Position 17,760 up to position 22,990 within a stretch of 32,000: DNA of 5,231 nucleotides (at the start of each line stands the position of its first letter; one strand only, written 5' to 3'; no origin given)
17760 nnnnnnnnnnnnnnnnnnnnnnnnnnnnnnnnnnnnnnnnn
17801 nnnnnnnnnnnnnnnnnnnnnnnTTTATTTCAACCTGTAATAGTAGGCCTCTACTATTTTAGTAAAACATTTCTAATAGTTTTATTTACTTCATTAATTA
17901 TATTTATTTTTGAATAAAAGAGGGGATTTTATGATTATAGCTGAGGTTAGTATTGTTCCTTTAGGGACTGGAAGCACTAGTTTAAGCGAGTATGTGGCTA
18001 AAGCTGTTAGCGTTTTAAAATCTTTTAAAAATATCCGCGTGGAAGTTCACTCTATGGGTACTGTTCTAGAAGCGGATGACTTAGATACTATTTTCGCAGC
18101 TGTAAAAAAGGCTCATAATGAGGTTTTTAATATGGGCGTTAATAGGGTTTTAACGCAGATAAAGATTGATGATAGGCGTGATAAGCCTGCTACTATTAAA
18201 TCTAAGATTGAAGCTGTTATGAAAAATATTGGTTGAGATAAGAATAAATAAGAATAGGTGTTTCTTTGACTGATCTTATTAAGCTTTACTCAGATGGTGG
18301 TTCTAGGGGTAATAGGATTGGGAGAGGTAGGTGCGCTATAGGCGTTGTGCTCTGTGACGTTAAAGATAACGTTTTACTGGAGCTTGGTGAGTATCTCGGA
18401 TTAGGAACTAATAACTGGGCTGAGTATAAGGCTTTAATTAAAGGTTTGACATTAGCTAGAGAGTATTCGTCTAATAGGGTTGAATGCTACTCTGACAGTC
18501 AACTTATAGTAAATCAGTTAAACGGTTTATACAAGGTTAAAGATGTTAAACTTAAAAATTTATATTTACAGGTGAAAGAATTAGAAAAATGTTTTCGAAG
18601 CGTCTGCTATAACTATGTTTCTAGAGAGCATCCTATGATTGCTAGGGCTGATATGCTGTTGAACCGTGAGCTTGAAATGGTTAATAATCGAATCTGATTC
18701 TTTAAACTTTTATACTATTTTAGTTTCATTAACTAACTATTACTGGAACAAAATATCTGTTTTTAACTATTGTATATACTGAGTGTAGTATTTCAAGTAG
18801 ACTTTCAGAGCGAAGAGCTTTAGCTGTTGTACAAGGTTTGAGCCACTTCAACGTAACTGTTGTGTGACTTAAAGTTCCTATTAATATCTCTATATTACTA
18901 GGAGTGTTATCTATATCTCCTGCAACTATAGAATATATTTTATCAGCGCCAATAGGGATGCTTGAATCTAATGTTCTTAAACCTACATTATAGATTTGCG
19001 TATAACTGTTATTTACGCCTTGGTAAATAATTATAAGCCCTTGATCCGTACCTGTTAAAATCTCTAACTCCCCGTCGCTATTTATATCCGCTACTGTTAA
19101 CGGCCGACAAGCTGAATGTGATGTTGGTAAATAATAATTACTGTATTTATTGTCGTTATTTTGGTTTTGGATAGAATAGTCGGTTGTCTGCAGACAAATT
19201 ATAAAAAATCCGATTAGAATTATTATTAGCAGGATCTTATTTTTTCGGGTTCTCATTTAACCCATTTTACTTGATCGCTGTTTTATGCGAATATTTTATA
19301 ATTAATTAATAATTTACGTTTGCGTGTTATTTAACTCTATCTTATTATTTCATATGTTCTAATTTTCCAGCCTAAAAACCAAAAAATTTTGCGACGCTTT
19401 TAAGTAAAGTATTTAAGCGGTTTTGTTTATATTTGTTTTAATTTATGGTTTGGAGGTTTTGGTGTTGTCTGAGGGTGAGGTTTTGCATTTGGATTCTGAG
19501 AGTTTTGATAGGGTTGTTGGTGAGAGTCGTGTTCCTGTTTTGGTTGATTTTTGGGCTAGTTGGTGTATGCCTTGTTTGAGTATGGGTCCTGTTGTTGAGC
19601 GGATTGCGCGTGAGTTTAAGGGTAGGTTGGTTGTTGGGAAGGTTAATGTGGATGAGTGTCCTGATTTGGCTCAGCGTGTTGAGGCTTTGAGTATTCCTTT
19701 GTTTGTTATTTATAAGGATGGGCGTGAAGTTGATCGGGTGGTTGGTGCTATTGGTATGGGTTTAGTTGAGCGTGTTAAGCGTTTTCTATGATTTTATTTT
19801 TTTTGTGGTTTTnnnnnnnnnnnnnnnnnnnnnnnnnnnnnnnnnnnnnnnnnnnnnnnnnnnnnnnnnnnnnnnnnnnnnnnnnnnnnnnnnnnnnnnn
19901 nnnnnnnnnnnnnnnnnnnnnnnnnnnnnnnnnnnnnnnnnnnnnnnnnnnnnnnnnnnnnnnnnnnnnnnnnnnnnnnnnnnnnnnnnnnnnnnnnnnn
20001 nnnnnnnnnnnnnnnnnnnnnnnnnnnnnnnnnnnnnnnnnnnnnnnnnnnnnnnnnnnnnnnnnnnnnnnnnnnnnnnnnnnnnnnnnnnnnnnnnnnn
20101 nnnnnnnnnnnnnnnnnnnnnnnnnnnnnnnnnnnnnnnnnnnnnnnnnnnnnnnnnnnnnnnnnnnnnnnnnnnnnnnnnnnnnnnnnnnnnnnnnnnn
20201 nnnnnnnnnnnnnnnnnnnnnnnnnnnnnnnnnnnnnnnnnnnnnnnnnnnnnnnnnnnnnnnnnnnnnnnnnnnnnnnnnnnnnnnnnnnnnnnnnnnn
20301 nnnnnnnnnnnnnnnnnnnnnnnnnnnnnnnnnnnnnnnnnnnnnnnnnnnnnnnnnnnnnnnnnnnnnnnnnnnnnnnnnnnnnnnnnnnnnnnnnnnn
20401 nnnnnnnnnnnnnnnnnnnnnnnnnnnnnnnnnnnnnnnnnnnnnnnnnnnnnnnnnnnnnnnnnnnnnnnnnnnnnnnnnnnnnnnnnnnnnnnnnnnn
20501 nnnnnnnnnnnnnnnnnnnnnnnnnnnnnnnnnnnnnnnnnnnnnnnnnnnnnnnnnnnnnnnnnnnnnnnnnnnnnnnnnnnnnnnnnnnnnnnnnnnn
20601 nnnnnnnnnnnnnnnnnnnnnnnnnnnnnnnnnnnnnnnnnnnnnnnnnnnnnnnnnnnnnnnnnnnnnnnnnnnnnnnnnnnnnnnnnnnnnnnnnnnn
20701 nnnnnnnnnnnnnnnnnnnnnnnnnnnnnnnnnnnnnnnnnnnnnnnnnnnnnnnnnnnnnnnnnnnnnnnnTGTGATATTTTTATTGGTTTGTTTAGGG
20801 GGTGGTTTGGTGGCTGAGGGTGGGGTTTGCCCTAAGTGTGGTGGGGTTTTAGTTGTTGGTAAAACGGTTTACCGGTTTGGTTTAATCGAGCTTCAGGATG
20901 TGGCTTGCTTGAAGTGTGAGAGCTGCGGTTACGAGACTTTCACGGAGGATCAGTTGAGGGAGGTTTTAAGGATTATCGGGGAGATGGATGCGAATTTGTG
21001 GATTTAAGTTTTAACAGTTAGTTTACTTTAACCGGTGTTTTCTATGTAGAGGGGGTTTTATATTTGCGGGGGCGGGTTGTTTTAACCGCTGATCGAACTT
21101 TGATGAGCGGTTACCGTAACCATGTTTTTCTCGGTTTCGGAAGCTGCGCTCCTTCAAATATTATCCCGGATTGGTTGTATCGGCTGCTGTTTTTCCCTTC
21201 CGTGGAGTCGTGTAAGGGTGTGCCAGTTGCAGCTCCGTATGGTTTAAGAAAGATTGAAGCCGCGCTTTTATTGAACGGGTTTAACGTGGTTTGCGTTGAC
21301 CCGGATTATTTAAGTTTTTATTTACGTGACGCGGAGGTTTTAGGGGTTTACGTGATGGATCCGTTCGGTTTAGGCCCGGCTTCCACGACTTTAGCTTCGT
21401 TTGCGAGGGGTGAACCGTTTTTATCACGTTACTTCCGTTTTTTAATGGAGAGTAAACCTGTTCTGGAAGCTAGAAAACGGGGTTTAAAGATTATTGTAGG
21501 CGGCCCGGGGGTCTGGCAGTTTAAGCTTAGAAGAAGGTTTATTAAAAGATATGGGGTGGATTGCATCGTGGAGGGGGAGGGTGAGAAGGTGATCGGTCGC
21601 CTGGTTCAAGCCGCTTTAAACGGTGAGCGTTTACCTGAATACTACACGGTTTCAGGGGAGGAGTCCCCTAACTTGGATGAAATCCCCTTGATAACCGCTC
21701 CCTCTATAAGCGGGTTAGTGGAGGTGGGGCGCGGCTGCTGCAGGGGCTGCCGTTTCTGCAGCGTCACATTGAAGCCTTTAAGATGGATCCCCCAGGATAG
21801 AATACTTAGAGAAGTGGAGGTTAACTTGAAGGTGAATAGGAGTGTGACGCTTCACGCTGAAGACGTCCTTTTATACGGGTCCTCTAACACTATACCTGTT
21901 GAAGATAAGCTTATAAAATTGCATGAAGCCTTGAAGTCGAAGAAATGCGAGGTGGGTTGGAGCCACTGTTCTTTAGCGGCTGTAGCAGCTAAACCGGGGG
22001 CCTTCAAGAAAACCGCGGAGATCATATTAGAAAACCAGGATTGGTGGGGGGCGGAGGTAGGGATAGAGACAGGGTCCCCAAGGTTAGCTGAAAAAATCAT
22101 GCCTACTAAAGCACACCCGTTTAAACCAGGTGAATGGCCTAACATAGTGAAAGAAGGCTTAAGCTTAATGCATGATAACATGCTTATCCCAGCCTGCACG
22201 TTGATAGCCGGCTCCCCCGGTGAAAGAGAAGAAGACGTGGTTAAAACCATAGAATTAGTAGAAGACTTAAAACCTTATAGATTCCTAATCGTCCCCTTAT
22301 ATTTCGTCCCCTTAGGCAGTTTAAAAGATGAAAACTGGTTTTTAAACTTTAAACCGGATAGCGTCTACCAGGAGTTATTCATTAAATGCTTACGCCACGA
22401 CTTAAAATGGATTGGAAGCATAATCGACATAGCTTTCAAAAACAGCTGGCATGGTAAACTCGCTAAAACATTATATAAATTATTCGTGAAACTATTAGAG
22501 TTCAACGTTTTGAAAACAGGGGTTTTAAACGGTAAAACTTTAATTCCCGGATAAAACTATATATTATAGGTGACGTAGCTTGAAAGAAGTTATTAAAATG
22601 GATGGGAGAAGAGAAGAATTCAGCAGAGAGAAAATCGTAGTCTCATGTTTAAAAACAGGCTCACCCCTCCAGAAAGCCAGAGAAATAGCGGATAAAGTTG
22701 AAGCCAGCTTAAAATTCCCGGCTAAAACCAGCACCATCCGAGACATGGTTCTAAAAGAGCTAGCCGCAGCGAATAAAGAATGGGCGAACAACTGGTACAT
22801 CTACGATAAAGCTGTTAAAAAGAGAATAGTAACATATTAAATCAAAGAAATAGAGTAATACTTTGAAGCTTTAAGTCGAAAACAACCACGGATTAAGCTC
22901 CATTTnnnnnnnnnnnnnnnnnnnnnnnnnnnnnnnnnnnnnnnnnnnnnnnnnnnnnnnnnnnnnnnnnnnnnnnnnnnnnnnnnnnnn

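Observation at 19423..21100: Extreme strand-specific G+T enrichment across three still-intact genes, decaying downstream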

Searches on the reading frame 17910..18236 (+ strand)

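Call 7: search_protein_families(library=pfam, proteins=[window:17910-18236:+], max_evalue=0.01)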
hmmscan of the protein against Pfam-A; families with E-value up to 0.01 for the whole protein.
window:17910-18236:+ (108 aa): 1 family
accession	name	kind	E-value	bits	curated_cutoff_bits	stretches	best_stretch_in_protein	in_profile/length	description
PF01910.22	Thiamine_BP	-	7.8e-32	109.5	24.9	1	11-103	1-91/92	Thiamine-binding protein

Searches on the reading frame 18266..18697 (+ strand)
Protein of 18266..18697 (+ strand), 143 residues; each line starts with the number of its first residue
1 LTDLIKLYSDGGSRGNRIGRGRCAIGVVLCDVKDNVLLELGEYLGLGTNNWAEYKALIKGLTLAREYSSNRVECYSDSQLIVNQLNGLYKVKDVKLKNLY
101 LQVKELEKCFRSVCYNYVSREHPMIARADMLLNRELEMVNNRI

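Call 7: search_protein_families(library=pfam, proteins=[window:18266-18697:+], max_evalue=0.01)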
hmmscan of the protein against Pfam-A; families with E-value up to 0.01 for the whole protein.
window:18266-18697:+ (143 aa): 2 families
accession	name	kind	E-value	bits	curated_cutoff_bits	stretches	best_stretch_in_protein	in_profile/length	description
PF13456.12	RVT_3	-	5.9e-19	68.6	21.6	1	19-126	9-116/123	Reverse transcriptase-like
PF00075.30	RNase_H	-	1.8e-07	31.8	25.8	1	6-96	5-87/141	RNase H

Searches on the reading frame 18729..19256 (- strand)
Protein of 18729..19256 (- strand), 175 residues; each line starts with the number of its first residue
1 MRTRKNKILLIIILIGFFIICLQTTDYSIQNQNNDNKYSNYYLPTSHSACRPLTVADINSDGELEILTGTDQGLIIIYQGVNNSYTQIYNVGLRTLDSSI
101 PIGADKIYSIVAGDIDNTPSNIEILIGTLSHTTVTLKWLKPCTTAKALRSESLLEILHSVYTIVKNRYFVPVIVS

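Call 7: search_protein_families(library=pfam, proteins=[window:18729-19256:-], max_evalue=0.01)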
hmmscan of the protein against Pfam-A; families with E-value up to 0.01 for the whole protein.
window:18729-19256:- (175 aa): 3 families
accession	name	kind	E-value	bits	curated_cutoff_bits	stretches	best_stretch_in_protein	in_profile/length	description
PF13517.12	FG-GAP_3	-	2e-07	31.9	26.9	1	57-117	1-53/61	FG-GAP-like repeat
PF01839.29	FG-GAP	-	0.00068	19.9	22.1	0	53-74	5-26/37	FG-GAP repeat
PF23743.1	Beta-prop_BBS7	-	0.0045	16.8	27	1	45-128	216-289/299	BBS7 beta-propeller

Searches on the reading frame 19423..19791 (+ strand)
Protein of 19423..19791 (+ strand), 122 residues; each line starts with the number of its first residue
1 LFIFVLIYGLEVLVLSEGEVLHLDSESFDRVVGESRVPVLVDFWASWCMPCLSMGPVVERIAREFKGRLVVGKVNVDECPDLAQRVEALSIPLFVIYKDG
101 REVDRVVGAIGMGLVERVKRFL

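Call 7: search_protein_families(library=pfam, proteins=[window:19423-19791:+], max_evalue=0.01)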
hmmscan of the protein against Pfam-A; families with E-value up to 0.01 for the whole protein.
window:19423-19791:+ (122 aa): 5 families
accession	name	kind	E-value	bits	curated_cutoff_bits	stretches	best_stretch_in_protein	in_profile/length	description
PF00085.26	Thioredoxin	-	9.1e-24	83.9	23.5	1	20-114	2-97/103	Thioredoxin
PF00578.27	AhpC-TSA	-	0.0018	18.6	26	1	38-110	27-101/124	AhpC/TSA family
PF13905.12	Thioredoxin_8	-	0.0054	17.5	27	0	38-75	3-42/94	Thioredoxin-like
PF14595.12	Thioredoxin_9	-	0.009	16.4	25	0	43-101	48-108/129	Thioredoxin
PF13899.12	Thioredoxin_7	-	0.0091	16.5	27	0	34-58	15-39/83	Thioredoxin-like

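Call 71: search_solved_structures(query=window:19465-19788:+, max_evalue=0.00001, show_alignments=1)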
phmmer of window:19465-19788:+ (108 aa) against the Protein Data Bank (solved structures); distinct sequences matched with E-value up to 0.00001: 245 (the best 60 are shown).
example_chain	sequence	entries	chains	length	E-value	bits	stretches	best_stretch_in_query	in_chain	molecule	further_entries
2ynx_A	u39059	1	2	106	3.1e-28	101.3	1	6-108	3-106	LACA THIOREDOXIN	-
3ziv_A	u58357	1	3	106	7.5e-28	100.1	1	6-108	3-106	AECA THIOREDOXIN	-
4ba7_A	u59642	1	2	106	2.9e-25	91.7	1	6-107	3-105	LBCA THIOREDOXIN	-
2yj7_A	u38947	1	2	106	3.9e-25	91.3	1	6-106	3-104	LPBCA THIOREDOXIN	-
4ulx_A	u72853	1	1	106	1e-24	89.9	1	6-106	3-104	LPBCA-L89K THIOREDOXIN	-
7d6l_A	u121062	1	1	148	1.1e-24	89.9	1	20-97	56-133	Thioredoxin 2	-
2e0q_A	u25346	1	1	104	1.9e-24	89.1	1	6-105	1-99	thioredoxin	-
2cvk_A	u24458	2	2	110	3.9e-24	88.1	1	8-95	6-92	Thioredoxin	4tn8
2yzu_A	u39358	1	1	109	4.1e-24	88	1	8-95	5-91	Thioredoxin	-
1dby_A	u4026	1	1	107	8.8e-24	87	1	10-107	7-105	CHLOROPLAST THIOREDOXIN M CH2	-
4wxt_A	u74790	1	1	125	3.9e-23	84.9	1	9-100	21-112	Thioredoxin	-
2yn1_A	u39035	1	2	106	4.1e-23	84.8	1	6-99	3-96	LGPCA THIOREDOXIN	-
4knd_A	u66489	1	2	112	4.8e-23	84.6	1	2-106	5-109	Thioredoxin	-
1fb0_A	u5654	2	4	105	5.5e-23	84.4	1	7-107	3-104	THIOREDOXIN M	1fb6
4xhm_A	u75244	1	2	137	7.1e-23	84.1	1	8-102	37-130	Thioredoxin (Trx-3)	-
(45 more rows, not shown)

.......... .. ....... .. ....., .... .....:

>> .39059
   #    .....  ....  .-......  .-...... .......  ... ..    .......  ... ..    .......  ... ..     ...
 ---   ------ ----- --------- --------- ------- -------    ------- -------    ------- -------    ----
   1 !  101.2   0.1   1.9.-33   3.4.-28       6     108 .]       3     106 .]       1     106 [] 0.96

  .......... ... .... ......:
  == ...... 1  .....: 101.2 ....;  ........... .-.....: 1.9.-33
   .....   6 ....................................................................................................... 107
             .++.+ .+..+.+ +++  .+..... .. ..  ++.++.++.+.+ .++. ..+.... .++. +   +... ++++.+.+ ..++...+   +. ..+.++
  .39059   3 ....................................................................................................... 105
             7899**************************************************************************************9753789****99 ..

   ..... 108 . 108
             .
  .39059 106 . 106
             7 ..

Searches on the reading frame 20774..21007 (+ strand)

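Call 7: search_protein_families(library=pfam, proteins=[window:20774-21007:+], max_evalue=0.01)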
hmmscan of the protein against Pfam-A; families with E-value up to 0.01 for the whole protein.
window:20774-21007:+ (77 aa): 1 family
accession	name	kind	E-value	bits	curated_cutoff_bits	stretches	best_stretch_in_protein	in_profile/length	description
PF01396.24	Zn_ribbon_Top1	-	0.0049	17.1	32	0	17-31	2-16/39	Topoisomerase DNA binding C4 zinc finger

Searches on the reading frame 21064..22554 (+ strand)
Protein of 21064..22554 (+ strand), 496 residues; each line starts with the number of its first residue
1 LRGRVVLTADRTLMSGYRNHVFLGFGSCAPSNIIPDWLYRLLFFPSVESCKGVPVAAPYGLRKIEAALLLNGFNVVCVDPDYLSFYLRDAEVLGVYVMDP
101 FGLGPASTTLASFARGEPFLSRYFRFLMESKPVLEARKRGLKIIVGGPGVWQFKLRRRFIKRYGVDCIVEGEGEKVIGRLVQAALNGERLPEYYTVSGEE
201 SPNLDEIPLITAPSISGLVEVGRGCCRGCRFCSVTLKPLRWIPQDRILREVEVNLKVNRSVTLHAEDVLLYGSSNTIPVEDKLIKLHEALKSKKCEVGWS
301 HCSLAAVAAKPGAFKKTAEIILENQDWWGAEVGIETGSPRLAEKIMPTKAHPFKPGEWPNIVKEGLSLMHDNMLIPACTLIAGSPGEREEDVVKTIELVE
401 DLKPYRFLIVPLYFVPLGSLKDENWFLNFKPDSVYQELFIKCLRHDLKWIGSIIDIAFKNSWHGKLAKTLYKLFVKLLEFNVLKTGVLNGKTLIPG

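Call 7: search_protein_families(library=pfam, proteins=[window:21064-22554:+], max_evalue=0.01)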
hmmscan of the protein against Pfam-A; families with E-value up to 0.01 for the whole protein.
window:21064-22554:+ (496 aa): 1 family
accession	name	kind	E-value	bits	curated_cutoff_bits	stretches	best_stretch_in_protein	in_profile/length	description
PF04055.27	Radical_SAM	-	1.3e-10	42.2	29.5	1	219-399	1-166/166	Radical SAM superfamily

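Call 21: find_homologous_proteins(query=window:21064-22551:+, max_evalue=1e-20)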
Query window:21064-22551:+ (496 aa): 1924 proteins with E <= 1e-20 among 8000 candidates; the best 120 are listed.
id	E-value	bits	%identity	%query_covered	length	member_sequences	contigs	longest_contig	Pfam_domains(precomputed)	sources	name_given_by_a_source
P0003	0.0e+0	1149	100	100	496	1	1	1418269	PF04055.28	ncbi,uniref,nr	ncbi:MAG: B12-binding domain-containing radical SAM protein [Candidatus Odinarchaeum yellowstonii]|u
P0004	3.6e-243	826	73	96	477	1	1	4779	PF04055.28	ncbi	-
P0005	1.5e-237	807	71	97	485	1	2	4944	PF04055.28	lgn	-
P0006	4.8e-219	746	63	99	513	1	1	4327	PF04055.28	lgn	-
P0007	1.0e-218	745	64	98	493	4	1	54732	PF04055.28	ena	-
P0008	1.0e-218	745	64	98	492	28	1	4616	PF04055.28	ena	-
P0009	6.1e-218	743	63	97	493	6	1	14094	PF04055.28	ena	-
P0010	1.3e-217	742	62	98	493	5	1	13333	PF04055.28,PF02310.25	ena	-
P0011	4.5e-216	736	62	98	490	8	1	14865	PF04055.28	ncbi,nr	ncbi:radical SAM protein [Candidatus Bathyarchaeota archaeon]|nr:MAG: radical SAM protein [Candidatu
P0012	1.1e-215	735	63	98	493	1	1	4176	PF04055.28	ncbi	-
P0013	8.8e-215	732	64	97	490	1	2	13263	PF04055.28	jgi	-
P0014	9.7e-215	732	62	97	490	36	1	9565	PF04055.28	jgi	-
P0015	1.1e-214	732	63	98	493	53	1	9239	PF04055.28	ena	-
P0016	2.0e-214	731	62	98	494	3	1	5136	PF04055.28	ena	-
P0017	4.0e-214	730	62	98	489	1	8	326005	PF04055.28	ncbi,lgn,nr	ncbi:MAG: radical SAM protein [Candidatus Bathyarchaeia archaeon]|nr:B12-binding domain-containing r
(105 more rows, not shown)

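Call 23: find_encoding_contigs(protein=P0004, flank=6000, max_places=3)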
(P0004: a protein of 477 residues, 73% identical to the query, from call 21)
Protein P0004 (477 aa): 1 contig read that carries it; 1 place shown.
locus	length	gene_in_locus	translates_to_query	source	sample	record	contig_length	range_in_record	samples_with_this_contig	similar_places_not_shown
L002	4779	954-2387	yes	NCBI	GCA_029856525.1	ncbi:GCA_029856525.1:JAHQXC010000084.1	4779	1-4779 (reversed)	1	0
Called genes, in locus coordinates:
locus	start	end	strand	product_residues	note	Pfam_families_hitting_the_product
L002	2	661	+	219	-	?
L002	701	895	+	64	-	-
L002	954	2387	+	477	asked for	PF04055:Radical_SAM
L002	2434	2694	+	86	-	PF03477:ATP-cone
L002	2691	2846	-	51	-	-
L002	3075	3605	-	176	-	PF00589:Phage_integrase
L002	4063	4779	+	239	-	?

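Call 24: find_encoding_contigs(protein=P0006, flank=6000, max_places=3)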
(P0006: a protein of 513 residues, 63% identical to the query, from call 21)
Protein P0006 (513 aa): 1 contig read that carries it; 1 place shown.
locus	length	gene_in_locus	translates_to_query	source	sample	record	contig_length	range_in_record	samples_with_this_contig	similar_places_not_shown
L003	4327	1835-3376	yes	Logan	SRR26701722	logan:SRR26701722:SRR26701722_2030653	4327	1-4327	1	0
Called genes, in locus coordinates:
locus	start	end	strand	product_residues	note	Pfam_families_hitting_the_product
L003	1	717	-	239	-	?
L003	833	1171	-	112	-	PF03551:PadR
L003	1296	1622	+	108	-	PF03551:PadR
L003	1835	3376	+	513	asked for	PF04055:Radical_SAM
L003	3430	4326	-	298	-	?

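Call 25: find_encoding_contigs(protein=P0007, flank=6000, max_places=3)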
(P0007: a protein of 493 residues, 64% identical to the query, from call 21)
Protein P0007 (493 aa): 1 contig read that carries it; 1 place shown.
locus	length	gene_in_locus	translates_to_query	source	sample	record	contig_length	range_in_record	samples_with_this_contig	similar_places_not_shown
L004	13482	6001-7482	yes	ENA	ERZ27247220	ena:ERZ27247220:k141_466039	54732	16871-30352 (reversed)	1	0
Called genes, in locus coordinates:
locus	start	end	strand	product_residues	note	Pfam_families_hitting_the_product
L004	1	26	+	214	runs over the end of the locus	-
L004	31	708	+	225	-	PF06026:Rib_5-P_isom_A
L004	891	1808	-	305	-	PF01063:Aminotran_4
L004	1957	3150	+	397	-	PF09594:GT87 (weak)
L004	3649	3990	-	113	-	PF03551:PadR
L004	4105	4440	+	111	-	PF03551:PadR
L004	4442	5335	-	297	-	PF01040:UbiA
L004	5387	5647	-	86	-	-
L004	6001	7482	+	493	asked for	PF04055:Radical_SAM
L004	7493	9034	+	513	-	PF04055:Radical_SAM, PF13353:Fer4_12 (weak), PF13186:SPASM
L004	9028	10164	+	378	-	PF13506:Glyco_transf_21 (faint), PF00535:Glycos_transf_2, PF13641:Glyco_tranf_2_3, PF13632:Glyco_trans_2_3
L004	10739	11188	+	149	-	-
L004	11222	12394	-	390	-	PF02746:MR_MLE_N, PF13378:MR_MLE_C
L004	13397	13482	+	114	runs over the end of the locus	-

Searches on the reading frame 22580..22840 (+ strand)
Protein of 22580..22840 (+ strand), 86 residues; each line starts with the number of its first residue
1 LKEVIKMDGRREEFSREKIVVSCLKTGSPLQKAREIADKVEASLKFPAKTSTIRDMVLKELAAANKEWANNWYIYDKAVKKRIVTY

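Call 7: search_protein_families(library=pfam, proteins=[window:22580-22840:+], max_evalue=0.01)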
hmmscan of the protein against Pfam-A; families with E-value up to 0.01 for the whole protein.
window:22580-22840:+ (86 aa): 1 family
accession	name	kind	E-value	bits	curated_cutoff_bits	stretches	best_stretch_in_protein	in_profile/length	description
PF03477.21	ATP-cone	-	8.8e-10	39.4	25.8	1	3-67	2-74/88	ATP cone domain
